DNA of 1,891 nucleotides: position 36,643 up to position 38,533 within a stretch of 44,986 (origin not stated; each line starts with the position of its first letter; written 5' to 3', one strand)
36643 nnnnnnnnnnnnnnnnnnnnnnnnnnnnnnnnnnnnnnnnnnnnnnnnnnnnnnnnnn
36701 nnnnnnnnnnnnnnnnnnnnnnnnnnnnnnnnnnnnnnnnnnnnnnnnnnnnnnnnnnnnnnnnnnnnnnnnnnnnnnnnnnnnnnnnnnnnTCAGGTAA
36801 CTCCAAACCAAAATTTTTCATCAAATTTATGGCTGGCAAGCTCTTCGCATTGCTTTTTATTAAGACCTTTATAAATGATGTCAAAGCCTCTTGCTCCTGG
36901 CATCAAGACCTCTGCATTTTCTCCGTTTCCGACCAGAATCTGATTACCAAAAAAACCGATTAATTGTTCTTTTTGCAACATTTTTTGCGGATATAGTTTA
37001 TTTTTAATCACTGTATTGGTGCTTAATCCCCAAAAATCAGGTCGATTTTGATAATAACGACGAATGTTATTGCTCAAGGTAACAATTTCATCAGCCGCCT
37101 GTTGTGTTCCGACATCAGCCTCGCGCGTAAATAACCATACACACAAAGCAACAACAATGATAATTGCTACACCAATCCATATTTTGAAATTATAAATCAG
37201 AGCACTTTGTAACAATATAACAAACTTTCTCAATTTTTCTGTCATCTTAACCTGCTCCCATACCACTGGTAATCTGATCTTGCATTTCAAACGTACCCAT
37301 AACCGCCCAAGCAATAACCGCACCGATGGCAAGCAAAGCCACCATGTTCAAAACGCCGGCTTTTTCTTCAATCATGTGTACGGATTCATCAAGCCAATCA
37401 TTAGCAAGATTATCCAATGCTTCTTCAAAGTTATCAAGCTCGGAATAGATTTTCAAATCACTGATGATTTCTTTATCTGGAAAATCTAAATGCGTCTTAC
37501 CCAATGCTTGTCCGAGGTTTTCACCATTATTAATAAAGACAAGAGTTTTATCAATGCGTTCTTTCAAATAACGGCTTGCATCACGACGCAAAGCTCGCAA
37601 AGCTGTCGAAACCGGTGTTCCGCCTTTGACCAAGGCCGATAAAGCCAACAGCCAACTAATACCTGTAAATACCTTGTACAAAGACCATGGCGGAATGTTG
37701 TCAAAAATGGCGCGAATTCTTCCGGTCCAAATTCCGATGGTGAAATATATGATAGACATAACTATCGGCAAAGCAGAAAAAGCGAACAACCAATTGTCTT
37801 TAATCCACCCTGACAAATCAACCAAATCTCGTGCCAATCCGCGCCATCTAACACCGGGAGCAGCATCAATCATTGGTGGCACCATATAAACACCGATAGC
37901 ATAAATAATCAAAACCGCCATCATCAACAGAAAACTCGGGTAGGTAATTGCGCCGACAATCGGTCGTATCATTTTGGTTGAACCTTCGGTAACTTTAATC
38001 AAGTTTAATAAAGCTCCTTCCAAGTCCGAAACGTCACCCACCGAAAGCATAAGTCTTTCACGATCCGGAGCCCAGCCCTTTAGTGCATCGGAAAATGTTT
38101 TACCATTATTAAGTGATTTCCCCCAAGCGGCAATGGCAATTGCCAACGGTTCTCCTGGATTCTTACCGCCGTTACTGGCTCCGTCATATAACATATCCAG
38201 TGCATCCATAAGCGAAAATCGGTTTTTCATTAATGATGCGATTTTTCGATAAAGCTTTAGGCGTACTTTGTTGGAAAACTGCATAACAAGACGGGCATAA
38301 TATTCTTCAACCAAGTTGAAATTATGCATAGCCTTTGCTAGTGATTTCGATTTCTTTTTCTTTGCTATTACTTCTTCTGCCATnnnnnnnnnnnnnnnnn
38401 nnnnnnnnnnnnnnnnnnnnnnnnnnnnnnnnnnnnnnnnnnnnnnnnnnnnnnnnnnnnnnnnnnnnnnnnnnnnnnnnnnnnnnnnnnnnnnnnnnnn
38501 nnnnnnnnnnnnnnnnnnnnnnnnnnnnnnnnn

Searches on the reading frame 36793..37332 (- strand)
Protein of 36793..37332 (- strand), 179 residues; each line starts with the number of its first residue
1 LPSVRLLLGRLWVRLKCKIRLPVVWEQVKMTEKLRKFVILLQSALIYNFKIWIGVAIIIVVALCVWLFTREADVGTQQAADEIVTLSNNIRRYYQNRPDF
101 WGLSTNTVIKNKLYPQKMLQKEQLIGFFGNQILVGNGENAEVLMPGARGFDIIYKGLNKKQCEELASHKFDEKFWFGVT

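Call 55: search_protein_families(library=pfam, proteins=[window:36793-37332:-], max_evalue=0.001)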
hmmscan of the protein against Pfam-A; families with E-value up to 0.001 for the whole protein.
window:36793-37332:- (179 aa): 1 family
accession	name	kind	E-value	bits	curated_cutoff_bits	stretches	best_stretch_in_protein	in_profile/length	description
PF05307.16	Bundlin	-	7.8e-06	26.6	22.3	1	76-171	9-103/151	Bundlin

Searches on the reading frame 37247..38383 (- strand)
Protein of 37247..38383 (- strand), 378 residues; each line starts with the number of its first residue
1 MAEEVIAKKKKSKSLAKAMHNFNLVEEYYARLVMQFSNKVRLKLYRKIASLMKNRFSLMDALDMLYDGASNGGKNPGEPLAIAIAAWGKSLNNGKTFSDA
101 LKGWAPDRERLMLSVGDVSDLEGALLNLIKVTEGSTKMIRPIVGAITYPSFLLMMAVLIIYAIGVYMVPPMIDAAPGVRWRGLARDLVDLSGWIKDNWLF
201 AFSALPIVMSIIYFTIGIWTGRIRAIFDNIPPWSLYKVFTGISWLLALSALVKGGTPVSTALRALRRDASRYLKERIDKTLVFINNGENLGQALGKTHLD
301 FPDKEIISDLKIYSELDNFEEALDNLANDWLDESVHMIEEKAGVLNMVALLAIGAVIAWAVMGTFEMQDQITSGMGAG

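Call 55: search_protein_families(library=pfam, proteins=[window:37247-38383:-], max_evalue=0.001)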
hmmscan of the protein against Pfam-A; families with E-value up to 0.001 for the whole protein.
window:37247-38383:- (378 aa): 1 family
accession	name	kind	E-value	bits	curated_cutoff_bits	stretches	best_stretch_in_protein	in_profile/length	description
PF00482.28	T2SSF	-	4.1e-25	88.6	25.2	2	244-363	1-121/125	Type II secretion system (T2SS), protein F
